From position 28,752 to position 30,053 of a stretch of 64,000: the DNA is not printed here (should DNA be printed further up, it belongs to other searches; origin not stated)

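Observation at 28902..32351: XRE regulator / double-AAA+ ATPase / PD-(D/E)xK protein cassette that matches no defence system I can name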

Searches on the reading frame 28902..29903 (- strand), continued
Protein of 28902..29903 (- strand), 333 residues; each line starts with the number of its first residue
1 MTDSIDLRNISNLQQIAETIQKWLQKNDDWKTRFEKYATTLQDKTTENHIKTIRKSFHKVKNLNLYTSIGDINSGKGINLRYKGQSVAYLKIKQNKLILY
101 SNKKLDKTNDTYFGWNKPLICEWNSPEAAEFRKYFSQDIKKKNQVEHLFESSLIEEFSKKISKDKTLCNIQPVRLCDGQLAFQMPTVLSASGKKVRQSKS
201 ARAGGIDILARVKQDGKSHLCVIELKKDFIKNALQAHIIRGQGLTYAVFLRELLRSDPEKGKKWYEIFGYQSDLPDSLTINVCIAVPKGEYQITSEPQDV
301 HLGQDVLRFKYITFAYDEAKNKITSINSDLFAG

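Call 23: search_protein_families(library=pfam, proteins=[L033:9685-10281:+, L037:45-566:+, L040:9349-9891:+, L021:8054-9121:-, L058:11425-12033:+, P0040, P0094, L033:7541-9685:+, L020:10991-13204:+, L071:1644-3866:+], max_evalue=0.001)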
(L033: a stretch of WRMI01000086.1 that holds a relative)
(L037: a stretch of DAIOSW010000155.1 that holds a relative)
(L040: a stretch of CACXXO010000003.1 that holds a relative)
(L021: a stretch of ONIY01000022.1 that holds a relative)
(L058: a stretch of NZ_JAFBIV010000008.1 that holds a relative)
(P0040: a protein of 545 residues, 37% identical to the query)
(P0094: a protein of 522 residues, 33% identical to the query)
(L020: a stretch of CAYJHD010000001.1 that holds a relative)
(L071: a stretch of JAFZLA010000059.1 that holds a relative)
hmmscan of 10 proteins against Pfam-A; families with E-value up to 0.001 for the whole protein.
L033:9685-10281:+ (198 aa): 2 families
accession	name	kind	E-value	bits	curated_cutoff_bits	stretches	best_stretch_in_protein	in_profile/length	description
PF00149.33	Metallophos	-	2.5e-15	57.9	21.5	1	1-165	1-190/191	Calcineurin-like phosphoesterase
PF12850.12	Metallophos_2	-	2.4e-11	44.3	27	1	1-180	1-132/154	Calcineurin-like phosphoesterase superfamily domain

L037:45-566:+ (173 aa): 1 family
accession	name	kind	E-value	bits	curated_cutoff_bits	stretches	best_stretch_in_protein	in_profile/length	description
PF07733.18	DNA_pol3_alpha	-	2.8e-13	50.5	23.9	1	23-156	3-136/260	Bacterial DNA polymerase III alpha NTPase domain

L040:9349-9891:+ (180 aa): 0 families

L021:8054-9121:- (355 aa): 2 families
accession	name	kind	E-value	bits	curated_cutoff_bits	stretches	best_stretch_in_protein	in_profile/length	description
PF06250.17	YhcG_C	-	9.6e-57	191.7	32.5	1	187-339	3-157/157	YhcG PDDEXK nuclease domain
PF17761.7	DUF1016_N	-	3.4e-44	150.7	32.8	1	29-163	2-136/137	DUF1016 N-terminal domain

L058:11425-12033:+ (202 aa): 3 families
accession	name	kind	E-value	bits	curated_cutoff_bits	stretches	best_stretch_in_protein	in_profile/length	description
PF08279.18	HTH_11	-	1.4e-09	38.2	25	1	132-175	3-47/55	HTH domain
PF13412.12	HTH_24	-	2.5e-08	33.8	21.9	1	131-171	5-45/48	Winged helix-turn-helix DNA-binding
PF01047.28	MarR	-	5e-05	23.6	24.6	1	131-171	5-45/59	MarR family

P0040 (545 aa): 0 families

P0094 (522 aa): 1 family
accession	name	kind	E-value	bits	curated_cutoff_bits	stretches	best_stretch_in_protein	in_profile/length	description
PF22553.1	TY-Chap2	-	0.00032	21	27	0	2-38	2-36/223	T3SS (YopN, CesT) and YbjN peptide-binding chaperone 2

L033:7541-9685:+ (714 aa): 4 families
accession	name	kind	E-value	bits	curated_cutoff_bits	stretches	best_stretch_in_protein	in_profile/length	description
PF12706.13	Lactamase_B_2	-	1.5e-08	34.9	27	1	381-516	28-169/200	Beta-lactamase superfamily domain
PF07521.17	RMMBL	-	2.9e-06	27.6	21.6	1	659-689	11-41/63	Zn-dependent metallo-hydrolase RNA specificity domain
PF13483.12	Lactamase_B_3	-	0.00034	21.1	24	0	373-485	34-113/160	Beta-lactamase superfamily domain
PF00753.33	Lactamase_B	-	0.00046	20.6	22.7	0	380-485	40-152/196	Metallo-beta-lactamase superfamily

L020:10991-13204:+ (737 aa): 37 families (the best 25 are shown)
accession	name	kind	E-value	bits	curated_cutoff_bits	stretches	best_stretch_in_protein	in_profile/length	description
PF00004.35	AAA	-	3e-41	141.4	21.2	2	533-654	1-129/131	ATPase family associated with various cellular activities (AAA)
PF13191.12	AAA_16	-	3.1e-12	47.8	32.6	2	258-314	6-63/167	AAA ATPase domain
PF05496.18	RuvB_N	-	8.8e-11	42.3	27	2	533-597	36-93/159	Holliday junction DNA helicase RuvB P-loop domain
PF13401.12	AAA_22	-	5.8e-10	40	27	0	529-559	4-37/130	AAA domain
PF00910.28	RNA_helicase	-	2e-09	38.3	21.5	0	534-566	2-34/105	RNA helicase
PF07728.20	AAA_5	-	5.8e-09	36.5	22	0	533-596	2-74/139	AAA domain (dynein-related subfamily)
PF13521.12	AAA_28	-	7.2e-09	36.5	27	0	534-575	3-44/164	AAA domain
PF12775.13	AAA_7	-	4.1e-08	33.4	25.8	0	247-308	5-66/181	P-loop containing dynein motor region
PF13671.12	AAA_33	-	4.4e-08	34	27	0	278-321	2-40/143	AAA domain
PF13173.12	AAA_14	-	1.1e-07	32.3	27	0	278-344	5-74/129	AAA domain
PF25199.1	nSTAND_NTPase5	-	2e-07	31.3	34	1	271-346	37-110/145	Novel STAND NTPase 5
PF13479.12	AAA_24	-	3.1e-07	30.9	27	0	275-295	2-22/195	AAA domain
PF02367.23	TsaE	-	3.2e-07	30.8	26.6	0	266-308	12-53/128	Threonylcarbamoyl adenosine biosynthesis protein TsaE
PF05729.18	NACHT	-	3.3e-07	30.7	26.7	0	278-301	3-26/167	NACHT domain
PF13238.12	AAA_18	-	5.1e-07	30.6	29.4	0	278-311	1-36/128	AAA domain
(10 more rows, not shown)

L071:1644-3866:+ (740 aa): 5 families
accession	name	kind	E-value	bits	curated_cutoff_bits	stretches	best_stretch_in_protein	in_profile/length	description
PF00004.35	AAA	-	1.5e-23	84.2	21.2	1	523-656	1-127/131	ATPase family associated with various cellular activities (AAA)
PF06745.19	ATPase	-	7.9e-06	25.8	26.6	0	511-541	10-40/231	KaiC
PF07728.20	AAA_5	-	8.9e-05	23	22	0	523-553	2-33/139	AAA domain (dynein-related subfamily)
PF13191.12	AAA_16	-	9.7e-05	23.4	32.6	1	504-547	8-51/167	AAA ATPase domain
PF13401.12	AAA_22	-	0.00046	21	27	0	523-581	8-64/130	AAA domain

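Call 30: find_related_loci(query=A1, collection=viral_contigs, flank=8000)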
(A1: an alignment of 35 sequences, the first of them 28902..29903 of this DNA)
Query A1 (333 aa) in viral_contigs; peptide patterns used: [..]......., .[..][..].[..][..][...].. (x = any residue, [..] = any of these).
111 stretches matched a pattern; 3 encode a relative of the query (tblastn E <= 1e-3); 3 distinct loci.
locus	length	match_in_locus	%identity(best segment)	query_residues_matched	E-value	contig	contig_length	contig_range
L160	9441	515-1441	37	20-330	3e-49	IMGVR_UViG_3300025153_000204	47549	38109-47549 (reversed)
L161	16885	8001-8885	31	20-287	8e-38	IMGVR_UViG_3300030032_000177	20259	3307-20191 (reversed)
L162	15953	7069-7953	31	20-287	8e-38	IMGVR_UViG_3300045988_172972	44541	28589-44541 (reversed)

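Call 38: search_solved_structures(query=A1, max_evalue=10, show_alignments=2)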
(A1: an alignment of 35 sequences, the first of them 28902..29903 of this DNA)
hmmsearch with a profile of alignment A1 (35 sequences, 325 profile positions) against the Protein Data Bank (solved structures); distinct sequences matched with E-value up to 10: 0.

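Call 43: fold_search(model_id=the predicted structure, library=viral)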
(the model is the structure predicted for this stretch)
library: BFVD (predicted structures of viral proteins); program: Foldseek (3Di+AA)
matches with E <= 10: 260; with E <= 0.001: 0
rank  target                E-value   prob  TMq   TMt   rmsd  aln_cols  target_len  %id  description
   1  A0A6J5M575            4.5e-02  0.18  0.17  0.20  13.1       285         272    8  PD-(D/E)XK nuclease superfamily [uncultured Caudovirales phage]
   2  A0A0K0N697            7.2e-02  0.21  0.20  0.18   9.4       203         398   10  PD-(D/E)XK endonuclease-like domain-containing protein [Tsukamurella phage TIN4]
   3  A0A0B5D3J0            7.2e-02  0.20  0.16  0.15  12.3       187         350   11  ORF20 [macacine gammaherpesvirus 12]
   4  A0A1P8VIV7            1.0e-01  0.16  0.12  0.17   9.0       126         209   12  Nuclear protein [Murid betaherpesvirus 3]
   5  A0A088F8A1            1.6e-01  0.60  0.21  0.41   7.8       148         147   12  (no name in the UniProt tables at hand)
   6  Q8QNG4                1.7e-01  0.16  0.18  0.13  15.1       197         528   12  EsV-1-115 [Ectocarpus siliculosus virus 1 (isolate New Zealand/Kaikoura/1988)]
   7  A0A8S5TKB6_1          1.9e-01  0.12  0.16  0.09  10.1       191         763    9  Uncharacterized protein [Podoviridae sp. ctz6O13]
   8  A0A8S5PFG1            2.1e-01  0.14  0.15  0.14   8.6       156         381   10  Antitoxin [Siphoviridae sp. ctvNP11]
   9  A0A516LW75            2.3e-01  0.11  0.15  0.19  12.7       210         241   12  (no name in the UniProt tables at hand)
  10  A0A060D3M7            2.8e-01  0.10  0.13  0.17   9.7       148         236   12  ORF20 [Bovine gammaherpesvirus 6]
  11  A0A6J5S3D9            3.1e-01  0.25  0.15  0.27   8.9       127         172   12  Uncharacterized protein [uncultured Caudovirales phage]
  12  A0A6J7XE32            3.7e-01  0.16  0.16  0.21  12.3       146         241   13  Uncharacterized protein [uncultured Caudovirales phage]
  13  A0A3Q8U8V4            4.2e-01  0.05  0.17  0.14  26.2       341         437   11  DUF5889 domain-containing protein [Megavirus baoshan]
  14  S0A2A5                4.4e-01  0.14  0.23  0.18  11.1       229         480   12  PD-(D/E)XK nuclease superfamily protein [Cellulophaga phage phi14:2]
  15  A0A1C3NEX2            4.4e-01  0.08  0.14  0.13   9.6       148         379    8  (no name in the UniProt tables at hand)
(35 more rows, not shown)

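Call 44: search_dna_similar(query=window:28902-29903:-, collection=plasmids, mode=protein, max_evalue=0.001, max_rows=15)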
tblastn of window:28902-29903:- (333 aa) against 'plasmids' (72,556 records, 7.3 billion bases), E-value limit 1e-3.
No match.

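Call 45: search_dna_similar(query=window:28902-29903:-, collection=phages, mode=protein, max_evalue=0.001, max_rows=15)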
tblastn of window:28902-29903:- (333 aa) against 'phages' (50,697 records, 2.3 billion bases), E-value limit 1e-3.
No match.

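Call 60: search_protein_families(library=pfam, proteins=[L014:11018-11581:+, L018:4802-5413:+, L023:7775-9595:+, L023:9583-9972:+, L029:8910-9869:+, L053:10992-11942:+, L057:7469-9790:-, L041:9380-10972:+, L027:12856-14304:+, L018:2846-3487:+], max_evalue=0.001)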
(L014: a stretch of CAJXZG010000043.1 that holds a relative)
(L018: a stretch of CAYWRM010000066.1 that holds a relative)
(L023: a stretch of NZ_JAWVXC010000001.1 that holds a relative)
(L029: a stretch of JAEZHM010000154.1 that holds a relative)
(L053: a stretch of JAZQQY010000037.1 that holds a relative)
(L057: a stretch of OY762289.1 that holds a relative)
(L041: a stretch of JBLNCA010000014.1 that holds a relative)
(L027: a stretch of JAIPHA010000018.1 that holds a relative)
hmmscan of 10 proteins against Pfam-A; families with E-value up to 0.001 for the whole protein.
L014:11018-11581:+ (187 aa): 0 families

L018:4802-5413:+ (203 aa): 2 families
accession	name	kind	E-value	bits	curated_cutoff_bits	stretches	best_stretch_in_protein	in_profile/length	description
PF09603.15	Fib_succ_major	-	5.9e-35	121.7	33.9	1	39-202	1-187/187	Fibrobacter succinogenes major domain (Fib_succ_major)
PF07603.17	Lcl_C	-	0.00031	21.4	34.9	1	87-201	43-116/117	Lcl C-terminal domain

L023:7775-9595:+ (606 aa): 5 families
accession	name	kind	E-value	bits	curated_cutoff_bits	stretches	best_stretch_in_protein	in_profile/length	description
PF02463.25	SMC_N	-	3.6e-14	53.2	40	1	3-335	2-206/220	RecF/RecN/SMC N terminal domain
PF13175.12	AAA_15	-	1.2e-08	35.4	32.1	1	1-90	1-108/374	AAA ATPase domain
PF13476.12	AAA_23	-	1.9e-06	29.1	27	1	6-97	2-101/201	AAA domain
PF13304.12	AAA_21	-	4e-05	24.3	27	1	28-57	3-26/304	AAA domain, putative AbiEii toxin, Type IV TA system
PF13555.12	AAA_29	-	0.00028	21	27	0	10-44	8-42/61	P-loop containing region of AAA domain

L023:9583-9972:+ (129 aa): 0 families

L029:8910-9869:+ (319 aa): 1 family
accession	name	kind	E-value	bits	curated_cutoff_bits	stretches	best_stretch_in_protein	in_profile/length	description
PF03747.19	ADP_ribosyl_GH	-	7.8e-70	236.2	26.2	1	9-296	1-286/287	ADP-ribosylglycohydrolase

L053:10992-11942:+ (316 aa): 2 families
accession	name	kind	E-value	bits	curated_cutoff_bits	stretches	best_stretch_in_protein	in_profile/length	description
PF22558.3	REase-ARP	-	1.8e-34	120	27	1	50-315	36-270/270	Restriction Endonuclease associating with ARP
PF20796.3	PDDEXK_13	-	2.3e-13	50.6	27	1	78-315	76-289/290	PD-(D/E)XK nuclease superfamily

L057:7469-9790:- (773 aa): 0 families

L041:9380-10972:+ (530 aa): 0 families

L027:12856-14304:+ (482 aa): 7 families
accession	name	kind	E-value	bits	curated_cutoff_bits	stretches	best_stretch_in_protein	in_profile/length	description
PF00004.35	AAA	-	6.2e-25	88.6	21.2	1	264-383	2-128/131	ATPase family associated with various cellular activities (AAA)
PF22977.2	WHD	-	4.5e-06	26.9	27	1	16-165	16-181/221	Winged helix domain, variant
PF00910.28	RNA_helicase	-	0.00012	23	21.5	1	264-308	2-43/105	RNA helicase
PF13086.12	AAA_11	-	0.00012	22.4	27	0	258-395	15-137/257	AAA domain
PF07728.20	AAA_5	-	0.00014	22.4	22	1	263-298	2-38/139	AAA domain (dynein-related subfamily)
PF05496.18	RuvB_N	-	0.00044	20.5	27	0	263-328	36-94/159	Holliday junction DNA helicase RuvB P-loop domain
PF20720.3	nSTAND3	-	0.00058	20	27.2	0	259-400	16-153/155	Novel STAND NTPase 3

L018:2846-3487:+ (213 aa): 1 family
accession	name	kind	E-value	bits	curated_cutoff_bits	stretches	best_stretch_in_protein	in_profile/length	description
PF18728.6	HEPN_AbiV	-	2e-19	70.7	27.1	1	11-161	3-153/155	AbiV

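Call 70: search_protein_families(library=padloc, alignment_id=A4, max_evalue=1e-10)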
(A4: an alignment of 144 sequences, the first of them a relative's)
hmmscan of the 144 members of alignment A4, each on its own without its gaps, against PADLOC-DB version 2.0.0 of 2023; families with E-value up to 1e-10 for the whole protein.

A. member 1, L072:2331-3143:- (270 aa): 1 family
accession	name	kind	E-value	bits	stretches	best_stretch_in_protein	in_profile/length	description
PDLC04134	mad2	-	3.9e-19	66.8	1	88-236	277-418/492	mads_2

B. families by the number of members that match (of 144 scanned): 132 families (the first 25 are shown)
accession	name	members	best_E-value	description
PDLC01766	Cas3c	3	2.7e-69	-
PDLC01652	WYL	3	2.6e-35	"CAS-I,CAS-II,CAS-III,CAS-IV,CAS-V,CAS-VI; associated_signaling"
PDLC04135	mad3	3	6.3e-27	mads_3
PDLC04134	mad2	3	2e-25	mads_2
PDLC04831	PDC-S02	2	1.1e-137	-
PDLC04795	PDC-S02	2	2.4e-135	-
PDLC04810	PDC-S02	2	6e-127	-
PDLC04807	PDC-S02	2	1.6e-84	-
PDLC04803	PDC-S02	2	3.5e-82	-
PDLC04822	PDC-S02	2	2.9e-78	-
PDLC04826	PDC-S02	2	5.4e-77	-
PDLC04813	PDC-S02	2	4.2e-64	-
PDLC04800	PDC-S02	2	1.1e-47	-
PDLC04827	PDC-S02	2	1e-46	-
PDLC04811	PDC-S02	2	1.6e-46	-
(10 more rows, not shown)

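Call 77: search_protein_representatives(alignment_id=A1)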
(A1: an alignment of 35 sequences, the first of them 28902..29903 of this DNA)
Query: 35 sequences, 325 profile positions. Proteins with E-value up to 0.001 (for the whole library): 837; up to 1e-10: 689; up to 1e-30: 502. The best 150 are listed.
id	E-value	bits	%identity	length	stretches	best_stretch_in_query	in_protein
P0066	1.5e-121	421.8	-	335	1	7-323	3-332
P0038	8.1e-121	419.4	-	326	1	6-323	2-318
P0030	5.7e-120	416.6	-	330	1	3-323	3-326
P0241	5.2e-119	413.4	-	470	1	1-323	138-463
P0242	1.4e-118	412.0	-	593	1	7-323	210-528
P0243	2.0e-118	411.5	-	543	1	5-324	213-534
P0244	4.3e-118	410.4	-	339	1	1-324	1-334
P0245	2.9e-117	407.7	-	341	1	3-319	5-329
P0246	5.5e-117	406.8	-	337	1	1-323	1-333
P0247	1.3e-116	405.6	-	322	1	5-323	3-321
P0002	6.1e-116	403.3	-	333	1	4-323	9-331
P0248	2.4e-115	401.4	-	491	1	7-321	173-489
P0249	2.1e-114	398.3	-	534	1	5-323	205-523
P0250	4.8e-113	393.8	-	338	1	7-324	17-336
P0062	6.2e-113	393.5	-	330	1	5-324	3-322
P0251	8.1e-113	393.1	-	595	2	9-324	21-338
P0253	6.5e-112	390.1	-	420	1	4-322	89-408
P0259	1.7e-107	375.6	-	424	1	7-322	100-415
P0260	1.8e-107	375.6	-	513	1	5-323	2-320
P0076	3.4e-105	368.1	-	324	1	1-323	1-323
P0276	4.0e-99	348.1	-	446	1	4-321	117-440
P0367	1.9e-79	283.4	-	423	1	4-323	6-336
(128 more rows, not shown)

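Call 78: search_protein_families(library=pfam, proteins=[P0242, P0243, P0241, P0248, P0253, P0259, P0251, P0260, P0276, P0367], max_evalue=0.01)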
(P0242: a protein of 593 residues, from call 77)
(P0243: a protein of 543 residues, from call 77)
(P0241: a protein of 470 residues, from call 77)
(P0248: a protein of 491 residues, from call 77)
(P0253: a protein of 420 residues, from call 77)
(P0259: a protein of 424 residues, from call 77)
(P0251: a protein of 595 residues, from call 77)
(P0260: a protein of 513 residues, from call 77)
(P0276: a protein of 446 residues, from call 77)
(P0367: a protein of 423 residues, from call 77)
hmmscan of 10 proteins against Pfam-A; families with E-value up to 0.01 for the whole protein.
P0242 (593 aa): 0 families

P0243 (543 aa): 0 families

P0241 (470 aa): 0 families

P0248 (491 aa): 0 families

P0253 (420 aa): 1 family
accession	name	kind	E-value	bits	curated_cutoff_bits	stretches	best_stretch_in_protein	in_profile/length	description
PF07521.17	RMMBL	-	0.00019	21.8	21.6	1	26-61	10-45/63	Zn-dependent metallo-hydrolase RNA specificity domain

P0259 (424 aa): 1 family
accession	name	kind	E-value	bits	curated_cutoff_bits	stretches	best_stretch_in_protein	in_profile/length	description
PF18317.6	SDH_C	-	0.0076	16.4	25.8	0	319-332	17-30/31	Shikimate 5'-dehydrogenase C-terminal domain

P0251 (595 aa): 0 families

P0260 (513 aa): 0 families

P0276 (446 aa): 0 families

P0367 (423 aa): 0 families
